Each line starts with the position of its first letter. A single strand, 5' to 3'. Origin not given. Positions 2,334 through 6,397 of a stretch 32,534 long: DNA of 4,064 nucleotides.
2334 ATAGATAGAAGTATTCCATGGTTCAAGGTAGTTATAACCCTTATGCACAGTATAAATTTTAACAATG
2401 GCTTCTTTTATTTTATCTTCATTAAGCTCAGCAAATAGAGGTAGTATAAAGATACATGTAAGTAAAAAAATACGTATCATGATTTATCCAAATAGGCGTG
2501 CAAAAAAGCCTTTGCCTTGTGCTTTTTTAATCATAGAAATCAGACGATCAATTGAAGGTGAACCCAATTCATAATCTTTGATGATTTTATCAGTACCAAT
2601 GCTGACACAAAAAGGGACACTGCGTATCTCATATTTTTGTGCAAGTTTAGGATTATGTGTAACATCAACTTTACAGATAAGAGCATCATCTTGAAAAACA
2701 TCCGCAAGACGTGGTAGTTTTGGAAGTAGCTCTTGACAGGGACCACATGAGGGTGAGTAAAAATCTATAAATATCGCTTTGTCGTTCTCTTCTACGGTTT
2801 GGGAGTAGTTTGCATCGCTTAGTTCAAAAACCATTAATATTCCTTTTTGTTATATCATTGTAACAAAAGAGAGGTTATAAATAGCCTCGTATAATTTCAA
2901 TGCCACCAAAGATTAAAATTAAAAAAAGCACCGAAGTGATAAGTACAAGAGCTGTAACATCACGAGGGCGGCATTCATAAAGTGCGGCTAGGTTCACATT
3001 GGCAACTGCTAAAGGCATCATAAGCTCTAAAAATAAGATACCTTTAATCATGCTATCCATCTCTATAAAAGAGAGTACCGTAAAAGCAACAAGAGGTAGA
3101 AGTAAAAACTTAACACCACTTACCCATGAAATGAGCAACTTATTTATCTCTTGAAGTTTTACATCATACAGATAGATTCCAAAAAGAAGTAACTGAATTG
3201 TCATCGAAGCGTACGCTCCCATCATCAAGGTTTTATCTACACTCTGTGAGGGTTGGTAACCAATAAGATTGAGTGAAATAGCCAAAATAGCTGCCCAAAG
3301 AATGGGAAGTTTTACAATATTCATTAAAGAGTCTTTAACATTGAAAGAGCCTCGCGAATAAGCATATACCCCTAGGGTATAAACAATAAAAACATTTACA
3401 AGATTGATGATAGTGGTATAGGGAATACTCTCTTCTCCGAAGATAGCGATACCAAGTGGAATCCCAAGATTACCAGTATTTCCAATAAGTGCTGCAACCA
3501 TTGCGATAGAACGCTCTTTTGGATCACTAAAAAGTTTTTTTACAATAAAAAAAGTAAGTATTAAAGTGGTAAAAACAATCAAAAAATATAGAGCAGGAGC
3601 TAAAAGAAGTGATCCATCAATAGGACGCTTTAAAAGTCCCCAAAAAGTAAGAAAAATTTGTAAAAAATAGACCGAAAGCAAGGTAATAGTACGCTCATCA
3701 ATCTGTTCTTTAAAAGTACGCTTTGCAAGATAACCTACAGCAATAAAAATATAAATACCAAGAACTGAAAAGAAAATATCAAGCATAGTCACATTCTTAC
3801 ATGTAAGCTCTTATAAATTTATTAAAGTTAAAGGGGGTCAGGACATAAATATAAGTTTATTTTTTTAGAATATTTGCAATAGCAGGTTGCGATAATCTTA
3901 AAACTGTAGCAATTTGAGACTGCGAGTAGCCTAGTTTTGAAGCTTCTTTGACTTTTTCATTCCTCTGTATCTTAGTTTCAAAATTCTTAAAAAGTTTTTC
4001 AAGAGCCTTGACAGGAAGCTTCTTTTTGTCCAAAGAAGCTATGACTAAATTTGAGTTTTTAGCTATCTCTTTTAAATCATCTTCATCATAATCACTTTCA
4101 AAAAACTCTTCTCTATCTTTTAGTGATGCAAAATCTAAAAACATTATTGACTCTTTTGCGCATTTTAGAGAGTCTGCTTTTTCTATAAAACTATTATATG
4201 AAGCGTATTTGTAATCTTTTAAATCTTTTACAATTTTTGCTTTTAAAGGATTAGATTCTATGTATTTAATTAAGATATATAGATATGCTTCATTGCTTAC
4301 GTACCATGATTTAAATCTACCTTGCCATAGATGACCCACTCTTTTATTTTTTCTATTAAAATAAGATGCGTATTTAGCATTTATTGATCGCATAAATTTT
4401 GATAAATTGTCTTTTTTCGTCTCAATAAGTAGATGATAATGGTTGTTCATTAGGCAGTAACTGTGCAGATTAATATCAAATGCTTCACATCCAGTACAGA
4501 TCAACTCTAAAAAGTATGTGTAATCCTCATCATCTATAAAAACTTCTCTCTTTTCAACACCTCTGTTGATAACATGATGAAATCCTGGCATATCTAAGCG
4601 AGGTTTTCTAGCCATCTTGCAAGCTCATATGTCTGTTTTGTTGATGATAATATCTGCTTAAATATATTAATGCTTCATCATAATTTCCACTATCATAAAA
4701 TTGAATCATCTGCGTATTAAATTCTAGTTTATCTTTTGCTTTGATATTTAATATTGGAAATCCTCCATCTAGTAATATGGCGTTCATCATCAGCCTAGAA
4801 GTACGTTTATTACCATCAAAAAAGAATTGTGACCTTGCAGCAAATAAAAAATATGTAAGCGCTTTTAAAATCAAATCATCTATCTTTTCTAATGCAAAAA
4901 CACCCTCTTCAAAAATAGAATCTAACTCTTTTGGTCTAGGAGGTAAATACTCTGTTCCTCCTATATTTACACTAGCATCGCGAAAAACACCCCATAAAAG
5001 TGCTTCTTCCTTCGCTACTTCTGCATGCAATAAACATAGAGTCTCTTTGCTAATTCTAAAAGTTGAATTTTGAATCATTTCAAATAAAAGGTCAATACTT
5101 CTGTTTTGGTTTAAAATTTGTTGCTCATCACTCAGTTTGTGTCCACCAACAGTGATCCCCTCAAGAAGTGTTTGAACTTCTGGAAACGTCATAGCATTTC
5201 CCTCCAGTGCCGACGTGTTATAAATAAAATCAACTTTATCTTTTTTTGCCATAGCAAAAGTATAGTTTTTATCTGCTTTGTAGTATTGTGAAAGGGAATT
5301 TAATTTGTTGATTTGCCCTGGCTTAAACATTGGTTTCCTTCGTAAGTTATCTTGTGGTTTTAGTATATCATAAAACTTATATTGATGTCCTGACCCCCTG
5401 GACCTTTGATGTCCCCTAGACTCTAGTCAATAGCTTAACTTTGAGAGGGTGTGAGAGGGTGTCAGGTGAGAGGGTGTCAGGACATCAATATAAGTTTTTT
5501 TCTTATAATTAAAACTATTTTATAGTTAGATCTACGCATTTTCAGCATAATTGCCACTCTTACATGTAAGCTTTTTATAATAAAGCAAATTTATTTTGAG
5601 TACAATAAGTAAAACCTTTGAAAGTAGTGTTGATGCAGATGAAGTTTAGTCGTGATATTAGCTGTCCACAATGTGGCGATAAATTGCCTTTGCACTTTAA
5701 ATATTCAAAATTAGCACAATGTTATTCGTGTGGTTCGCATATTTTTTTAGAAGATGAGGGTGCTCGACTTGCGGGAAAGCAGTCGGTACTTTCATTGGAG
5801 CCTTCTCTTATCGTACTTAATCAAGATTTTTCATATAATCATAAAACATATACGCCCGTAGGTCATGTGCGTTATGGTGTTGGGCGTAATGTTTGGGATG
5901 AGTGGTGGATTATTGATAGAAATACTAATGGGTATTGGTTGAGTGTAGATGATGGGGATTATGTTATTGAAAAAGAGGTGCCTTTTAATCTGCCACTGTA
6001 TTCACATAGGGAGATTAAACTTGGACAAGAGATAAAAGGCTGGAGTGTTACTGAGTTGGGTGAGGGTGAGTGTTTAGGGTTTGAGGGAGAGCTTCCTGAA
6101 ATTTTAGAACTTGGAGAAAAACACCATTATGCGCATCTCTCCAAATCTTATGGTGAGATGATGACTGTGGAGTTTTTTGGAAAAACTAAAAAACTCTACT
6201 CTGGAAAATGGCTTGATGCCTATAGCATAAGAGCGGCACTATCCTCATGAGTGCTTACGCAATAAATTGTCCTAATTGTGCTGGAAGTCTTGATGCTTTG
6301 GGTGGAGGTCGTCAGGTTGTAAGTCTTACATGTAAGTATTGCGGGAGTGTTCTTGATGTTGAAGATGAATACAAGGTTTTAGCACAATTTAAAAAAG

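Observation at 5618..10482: Six-gene translationally coupled operon linking two zinc-ribbon DUF4178 proteins, a mini-TM protein, DUF350, a membrane SpeE-like enzyme and NspC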

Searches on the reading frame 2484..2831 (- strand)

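Call 9: search_protein_families(library=pfam, proteins=[window:2484-2831:-], max_evalue=0.001)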
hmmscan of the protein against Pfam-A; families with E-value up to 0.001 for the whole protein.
window:2484-2831:- (115 aa): 4 families
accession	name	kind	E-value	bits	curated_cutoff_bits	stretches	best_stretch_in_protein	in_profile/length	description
PF00085.26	Thioredoxin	-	1.6e-20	73.4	23.5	1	2-102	3-102/103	Thioredoxin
PF13098.12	Thioredoxin_2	-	4.9e-05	24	27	1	14-81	2-85/104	Thioredoxin-like domain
PF04756.19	OST3_OST6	-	9.8e-05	22.3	27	1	3-80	15-104/294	OST3 / OST6 family, transporter family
PF13899.12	Thioredoxin_7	-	0.00084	19.9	27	0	13-75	13-78/83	Thioredoxin-like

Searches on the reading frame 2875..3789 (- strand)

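Call 9: search_protein_families(library=pfam, proteins=[window:2875-3789:-], max_evalue=0.001)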
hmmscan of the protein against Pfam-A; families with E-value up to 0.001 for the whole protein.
window:2875-3789:- (304 aa): 1 family
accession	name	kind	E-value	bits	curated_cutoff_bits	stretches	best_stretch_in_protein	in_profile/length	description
PF03547.23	Mem_trans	-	2.4e-21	76.2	25.7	1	5-291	2-337/343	Membrane transport protein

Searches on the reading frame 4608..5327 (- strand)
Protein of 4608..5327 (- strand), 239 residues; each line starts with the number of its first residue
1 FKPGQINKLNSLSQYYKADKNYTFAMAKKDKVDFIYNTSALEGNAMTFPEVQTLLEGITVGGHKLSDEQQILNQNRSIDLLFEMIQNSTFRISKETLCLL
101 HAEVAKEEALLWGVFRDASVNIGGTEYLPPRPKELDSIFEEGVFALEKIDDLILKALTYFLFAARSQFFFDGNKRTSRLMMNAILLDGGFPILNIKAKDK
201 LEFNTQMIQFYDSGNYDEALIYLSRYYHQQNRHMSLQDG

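Call 8: search_protein_families(library=ncbifam, proteins=[window:4608-5327:-], max_evalue=0.001)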
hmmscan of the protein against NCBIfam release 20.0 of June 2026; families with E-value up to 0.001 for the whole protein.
window:4608-5327:- (239 aa): 1 family
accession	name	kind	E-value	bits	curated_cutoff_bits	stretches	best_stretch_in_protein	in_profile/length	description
TIGR01550.1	DOC_P1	subfamily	7.4e-05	22.9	38.65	1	144-192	43-91/122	type II toxin-antitoxin system death-on-curing family toxin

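Call 9: search_protein_families(library=pfam, proteins=[window:4608-5327:-], max_evalue=0.001)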
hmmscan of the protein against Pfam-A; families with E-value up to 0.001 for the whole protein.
window:4608-5327:- (239 aa): 1 family
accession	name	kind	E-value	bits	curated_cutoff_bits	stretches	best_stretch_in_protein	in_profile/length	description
PF02661.23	Fic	-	1.2e-10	42.5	24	1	92-185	2-93/93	Fic/DOC family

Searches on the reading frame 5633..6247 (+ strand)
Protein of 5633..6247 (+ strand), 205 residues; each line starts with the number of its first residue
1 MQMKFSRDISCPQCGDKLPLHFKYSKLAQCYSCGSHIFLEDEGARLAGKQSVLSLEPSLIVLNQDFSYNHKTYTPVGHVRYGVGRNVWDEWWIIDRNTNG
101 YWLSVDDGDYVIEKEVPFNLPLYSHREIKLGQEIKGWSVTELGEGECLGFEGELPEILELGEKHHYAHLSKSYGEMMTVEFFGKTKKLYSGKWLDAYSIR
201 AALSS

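Call 6: search_protein_families(library=pfam, proteins=[window:5633-6247:+], max_evalue=0.01)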
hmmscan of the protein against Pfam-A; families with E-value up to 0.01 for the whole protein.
window:5633-6247:+ (205 aa): 1 family
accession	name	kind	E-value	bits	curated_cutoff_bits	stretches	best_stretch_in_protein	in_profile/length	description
PF13785.11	DUF4178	-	4.3e-11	43.6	25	1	67-195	7-135/136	Domain of unknown function (DUF4178)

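Call 8: search_protein_families(library=ncbifam, proteins=[window:5633-6247:+], max_evalue=0.001)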
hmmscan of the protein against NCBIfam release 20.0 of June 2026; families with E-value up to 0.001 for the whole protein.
window:5633-6247:+ (205 aa): 0 families

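Call 86: search_protein_families(library=padloc, proteins=[window:5633-6247:+], max_evalue=0.01)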
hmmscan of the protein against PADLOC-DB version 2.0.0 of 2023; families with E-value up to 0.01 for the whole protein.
window:5633-6247:+ (205 aa): 0 families
